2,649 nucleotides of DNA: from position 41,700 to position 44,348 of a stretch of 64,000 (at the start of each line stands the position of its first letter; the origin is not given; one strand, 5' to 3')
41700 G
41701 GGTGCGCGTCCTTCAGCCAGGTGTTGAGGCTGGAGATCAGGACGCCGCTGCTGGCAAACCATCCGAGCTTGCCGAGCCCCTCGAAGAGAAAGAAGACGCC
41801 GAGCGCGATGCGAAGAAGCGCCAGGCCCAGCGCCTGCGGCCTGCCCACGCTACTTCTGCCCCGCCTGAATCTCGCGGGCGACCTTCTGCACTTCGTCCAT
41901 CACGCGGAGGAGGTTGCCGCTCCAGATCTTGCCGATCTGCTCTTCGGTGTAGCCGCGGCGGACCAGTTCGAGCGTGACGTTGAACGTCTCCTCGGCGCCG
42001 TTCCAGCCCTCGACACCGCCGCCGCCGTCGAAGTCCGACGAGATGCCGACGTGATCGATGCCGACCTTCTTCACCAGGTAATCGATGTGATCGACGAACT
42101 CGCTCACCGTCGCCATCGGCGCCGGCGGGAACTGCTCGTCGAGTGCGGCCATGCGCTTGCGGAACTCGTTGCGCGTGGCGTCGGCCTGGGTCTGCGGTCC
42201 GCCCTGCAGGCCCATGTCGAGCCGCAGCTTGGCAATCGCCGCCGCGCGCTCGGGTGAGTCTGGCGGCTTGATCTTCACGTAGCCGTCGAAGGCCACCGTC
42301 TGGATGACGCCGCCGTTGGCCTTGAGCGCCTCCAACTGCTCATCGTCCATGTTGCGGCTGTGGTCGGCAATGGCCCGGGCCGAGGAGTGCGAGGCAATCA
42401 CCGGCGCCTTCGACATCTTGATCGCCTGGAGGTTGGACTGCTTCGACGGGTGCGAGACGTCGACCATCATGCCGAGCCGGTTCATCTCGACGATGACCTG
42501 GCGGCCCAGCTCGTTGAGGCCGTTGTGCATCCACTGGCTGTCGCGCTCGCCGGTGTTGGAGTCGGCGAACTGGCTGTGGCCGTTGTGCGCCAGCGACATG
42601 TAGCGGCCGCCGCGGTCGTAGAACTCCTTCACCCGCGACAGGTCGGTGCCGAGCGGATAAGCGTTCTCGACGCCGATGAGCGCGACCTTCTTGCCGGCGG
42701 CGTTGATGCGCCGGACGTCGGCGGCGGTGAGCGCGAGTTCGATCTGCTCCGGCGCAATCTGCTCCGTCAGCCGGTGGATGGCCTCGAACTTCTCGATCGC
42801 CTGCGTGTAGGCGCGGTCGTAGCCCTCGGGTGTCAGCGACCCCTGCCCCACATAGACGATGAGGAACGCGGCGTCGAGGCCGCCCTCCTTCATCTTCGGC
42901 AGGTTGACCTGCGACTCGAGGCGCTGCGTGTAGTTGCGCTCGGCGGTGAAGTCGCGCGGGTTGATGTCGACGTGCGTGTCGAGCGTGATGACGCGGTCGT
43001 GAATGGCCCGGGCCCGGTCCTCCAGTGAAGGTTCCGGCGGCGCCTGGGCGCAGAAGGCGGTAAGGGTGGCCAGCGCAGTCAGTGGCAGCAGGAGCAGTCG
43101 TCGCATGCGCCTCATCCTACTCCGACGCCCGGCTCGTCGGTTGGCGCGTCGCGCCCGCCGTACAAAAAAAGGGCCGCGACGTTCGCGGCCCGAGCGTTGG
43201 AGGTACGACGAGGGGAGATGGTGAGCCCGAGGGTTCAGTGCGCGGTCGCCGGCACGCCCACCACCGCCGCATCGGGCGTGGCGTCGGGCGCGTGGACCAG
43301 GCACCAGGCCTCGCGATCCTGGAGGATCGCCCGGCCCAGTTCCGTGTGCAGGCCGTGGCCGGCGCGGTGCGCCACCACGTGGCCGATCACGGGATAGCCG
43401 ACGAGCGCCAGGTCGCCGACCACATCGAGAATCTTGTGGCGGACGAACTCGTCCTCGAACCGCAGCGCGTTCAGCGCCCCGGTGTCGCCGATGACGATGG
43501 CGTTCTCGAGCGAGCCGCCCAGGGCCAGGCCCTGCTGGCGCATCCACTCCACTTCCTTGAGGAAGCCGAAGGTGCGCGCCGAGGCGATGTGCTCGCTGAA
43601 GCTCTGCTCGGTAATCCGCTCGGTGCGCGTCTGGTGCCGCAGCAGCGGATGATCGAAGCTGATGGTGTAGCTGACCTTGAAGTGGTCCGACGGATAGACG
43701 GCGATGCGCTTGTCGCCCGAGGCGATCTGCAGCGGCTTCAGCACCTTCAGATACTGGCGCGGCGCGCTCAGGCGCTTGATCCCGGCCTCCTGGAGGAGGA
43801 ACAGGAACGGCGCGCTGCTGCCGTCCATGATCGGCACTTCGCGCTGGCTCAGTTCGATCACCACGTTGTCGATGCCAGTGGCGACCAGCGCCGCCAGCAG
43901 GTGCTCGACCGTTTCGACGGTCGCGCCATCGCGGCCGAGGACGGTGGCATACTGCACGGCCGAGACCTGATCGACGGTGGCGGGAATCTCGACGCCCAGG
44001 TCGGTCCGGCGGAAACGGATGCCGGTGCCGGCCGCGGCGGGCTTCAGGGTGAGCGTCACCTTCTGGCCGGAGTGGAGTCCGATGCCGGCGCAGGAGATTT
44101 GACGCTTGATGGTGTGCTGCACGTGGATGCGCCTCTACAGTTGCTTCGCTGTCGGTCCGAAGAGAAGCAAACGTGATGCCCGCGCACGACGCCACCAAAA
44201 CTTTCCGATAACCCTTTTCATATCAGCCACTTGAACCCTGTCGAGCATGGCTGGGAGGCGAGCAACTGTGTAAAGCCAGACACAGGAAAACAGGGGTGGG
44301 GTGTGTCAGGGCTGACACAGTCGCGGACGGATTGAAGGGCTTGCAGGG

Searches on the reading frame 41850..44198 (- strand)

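Call 39: search_protein_families(library=pfam, proteins=[window:41850-44198:-], max_evalue=0.00001)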
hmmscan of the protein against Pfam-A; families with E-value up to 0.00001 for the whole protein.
window:41850-44198:- (782 aa): 1 family
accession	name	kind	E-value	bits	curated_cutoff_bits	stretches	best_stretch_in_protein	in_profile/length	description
PF01244.27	Peptidase_M19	-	7.1e-96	321.5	26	1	399-769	2-319/319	Membrane dipeptidase (Peptidase family M19)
